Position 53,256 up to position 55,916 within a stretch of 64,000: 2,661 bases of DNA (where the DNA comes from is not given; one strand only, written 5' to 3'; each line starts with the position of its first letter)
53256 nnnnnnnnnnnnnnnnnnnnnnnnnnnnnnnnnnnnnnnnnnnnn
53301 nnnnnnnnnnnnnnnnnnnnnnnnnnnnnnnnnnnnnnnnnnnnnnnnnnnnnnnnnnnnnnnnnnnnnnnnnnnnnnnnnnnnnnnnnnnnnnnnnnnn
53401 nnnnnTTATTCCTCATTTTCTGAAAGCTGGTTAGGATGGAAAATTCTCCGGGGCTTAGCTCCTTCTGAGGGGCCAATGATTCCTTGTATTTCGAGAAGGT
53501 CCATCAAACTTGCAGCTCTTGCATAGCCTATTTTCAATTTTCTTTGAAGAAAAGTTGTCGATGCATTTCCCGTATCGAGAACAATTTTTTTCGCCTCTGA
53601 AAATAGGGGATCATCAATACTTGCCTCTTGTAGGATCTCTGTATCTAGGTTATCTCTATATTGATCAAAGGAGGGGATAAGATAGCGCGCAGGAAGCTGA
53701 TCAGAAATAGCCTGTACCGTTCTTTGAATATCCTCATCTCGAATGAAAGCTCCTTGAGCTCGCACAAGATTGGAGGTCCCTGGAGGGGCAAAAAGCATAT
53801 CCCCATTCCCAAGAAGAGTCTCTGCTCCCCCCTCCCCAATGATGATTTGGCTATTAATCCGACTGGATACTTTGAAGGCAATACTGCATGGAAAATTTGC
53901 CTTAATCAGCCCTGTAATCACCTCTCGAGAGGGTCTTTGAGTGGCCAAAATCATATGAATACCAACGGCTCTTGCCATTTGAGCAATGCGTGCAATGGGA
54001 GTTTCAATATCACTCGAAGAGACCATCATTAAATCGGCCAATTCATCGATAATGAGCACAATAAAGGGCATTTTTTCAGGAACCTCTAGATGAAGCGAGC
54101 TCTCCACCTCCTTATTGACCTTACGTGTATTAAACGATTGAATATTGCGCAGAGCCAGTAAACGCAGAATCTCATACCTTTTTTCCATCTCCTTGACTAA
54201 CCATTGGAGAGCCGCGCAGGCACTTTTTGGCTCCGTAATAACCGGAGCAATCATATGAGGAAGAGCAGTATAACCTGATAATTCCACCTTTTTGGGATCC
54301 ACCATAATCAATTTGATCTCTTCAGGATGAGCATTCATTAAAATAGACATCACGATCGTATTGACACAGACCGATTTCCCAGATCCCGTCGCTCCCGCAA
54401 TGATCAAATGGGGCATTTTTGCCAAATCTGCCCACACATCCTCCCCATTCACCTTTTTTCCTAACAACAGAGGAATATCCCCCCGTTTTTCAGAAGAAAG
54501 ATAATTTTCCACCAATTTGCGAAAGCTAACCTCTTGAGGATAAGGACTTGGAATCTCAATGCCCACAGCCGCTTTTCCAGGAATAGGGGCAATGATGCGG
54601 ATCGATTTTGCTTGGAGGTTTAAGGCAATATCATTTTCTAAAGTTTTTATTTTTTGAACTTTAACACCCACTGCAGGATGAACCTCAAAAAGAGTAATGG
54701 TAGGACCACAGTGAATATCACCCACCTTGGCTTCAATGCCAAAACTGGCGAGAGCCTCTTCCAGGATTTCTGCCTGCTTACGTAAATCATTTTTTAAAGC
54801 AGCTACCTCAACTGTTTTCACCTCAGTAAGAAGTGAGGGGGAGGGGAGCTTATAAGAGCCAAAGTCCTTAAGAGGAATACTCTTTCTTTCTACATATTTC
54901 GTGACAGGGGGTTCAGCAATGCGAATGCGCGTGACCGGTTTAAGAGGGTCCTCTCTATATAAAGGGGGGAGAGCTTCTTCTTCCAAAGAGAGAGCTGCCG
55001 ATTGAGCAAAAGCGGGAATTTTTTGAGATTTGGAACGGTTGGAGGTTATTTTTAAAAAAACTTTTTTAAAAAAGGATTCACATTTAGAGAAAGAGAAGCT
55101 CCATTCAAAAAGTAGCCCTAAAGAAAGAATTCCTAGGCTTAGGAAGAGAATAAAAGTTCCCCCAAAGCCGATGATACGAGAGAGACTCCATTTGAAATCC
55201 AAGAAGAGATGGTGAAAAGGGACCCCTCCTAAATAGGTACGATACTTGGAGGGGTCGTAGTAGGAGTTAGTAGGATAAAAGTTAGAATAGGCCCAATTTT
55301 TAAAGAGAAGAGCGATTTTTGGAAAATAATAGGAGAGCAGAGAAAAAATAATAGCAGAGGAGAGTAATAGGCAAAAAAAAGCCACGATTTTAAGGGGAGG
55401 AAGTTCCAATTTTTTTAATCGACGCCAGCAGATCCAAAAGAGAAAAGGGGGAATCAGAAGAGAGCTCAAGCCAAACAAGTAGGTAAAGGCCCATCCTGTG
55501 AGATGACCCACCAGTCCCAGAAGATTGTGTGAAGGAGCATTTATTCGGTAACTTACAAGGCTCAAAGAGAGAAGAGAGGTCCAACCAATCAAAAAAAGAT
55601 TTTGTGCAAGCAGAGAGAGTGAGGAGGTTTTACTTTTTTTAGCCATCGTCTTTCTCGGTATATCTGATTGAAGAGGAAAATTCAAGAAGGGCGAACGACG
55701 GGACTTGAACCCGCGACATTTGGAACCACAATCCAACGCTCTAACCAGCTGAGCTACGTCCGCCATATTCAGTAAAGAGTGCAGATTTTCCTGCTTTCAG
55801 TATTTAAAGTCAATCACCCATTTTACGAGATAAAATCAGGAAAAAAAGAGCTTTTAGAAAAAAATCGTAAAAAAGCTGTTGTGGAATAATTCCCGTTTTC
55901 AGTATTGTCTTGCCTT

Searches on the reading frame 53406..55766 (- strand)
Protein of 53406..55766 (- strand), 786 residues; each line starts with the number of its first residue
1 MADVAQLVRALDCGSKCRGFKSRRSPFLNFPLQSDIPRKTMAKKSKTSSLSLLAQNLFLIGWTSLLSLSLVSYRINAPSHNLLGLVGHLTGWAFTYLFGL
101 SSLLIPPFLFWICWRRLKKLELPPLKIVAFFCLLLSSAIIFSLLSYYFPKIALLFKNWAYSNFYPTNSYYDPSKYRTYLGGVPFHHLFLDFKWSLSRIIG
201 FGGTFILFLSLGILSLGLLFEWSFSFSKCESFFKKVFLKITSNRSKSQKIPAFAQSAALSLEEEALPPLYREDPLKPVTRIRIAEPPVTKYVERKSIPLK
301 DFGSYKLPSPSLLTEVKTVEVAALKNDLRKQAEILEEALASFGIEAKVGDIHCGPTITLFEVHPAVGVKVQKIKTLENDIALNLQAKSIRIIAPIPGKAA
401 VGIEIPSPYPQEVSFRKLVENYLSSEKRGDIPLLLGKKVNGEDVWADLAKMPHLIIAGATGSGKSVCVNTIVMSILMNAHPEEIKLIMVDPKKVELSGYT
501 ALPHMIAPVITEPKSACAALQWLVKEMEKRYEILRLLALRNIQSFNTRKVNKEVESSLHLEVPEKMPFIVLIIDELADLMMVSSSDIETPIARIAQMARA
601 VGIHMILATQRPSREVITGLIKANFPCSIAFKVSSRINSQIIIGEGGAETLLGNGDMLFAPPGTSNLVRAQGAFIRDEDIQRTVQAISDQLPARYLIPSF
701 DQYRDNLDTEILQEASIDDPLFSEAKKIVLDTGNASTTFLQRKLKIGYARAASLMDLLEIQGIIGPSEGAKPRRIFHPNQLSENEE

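Call 55: search_protein_families(library=pfam, proteins=[window:53406-55766:-], max_evalue=0.0001)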
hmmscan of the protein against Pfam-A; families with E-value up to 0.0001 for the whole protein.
window:53406-55766:- (786 aa): 5 families
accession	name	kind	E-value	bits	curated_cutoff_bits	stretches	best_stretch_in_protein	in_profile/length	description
PF01580.24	FtsK_SpoIIIE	-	3.4e-60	203.7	24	1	426-613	13-220/221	FtsK/SpoIIIE family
PF17854.6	FtsK_alpha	-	1.4e-32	112.3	22.9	1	307-407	1-101/101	FtsK alpha domain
PF09397.16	FtsK_gamma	-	3.1e-24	84.9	30.6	1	718-776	3-61/63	Ftsk gamma domain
PF13491.11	FtsK_4TM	-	8.5e-08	32.5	23.1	1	57-146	10-112/171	4TM region of DNA translocase FtsK/SpoIIIE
PF12846.13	AAA_10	-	2.6e-05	23.9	27.5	1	450-494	20-60/362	AAA-like domain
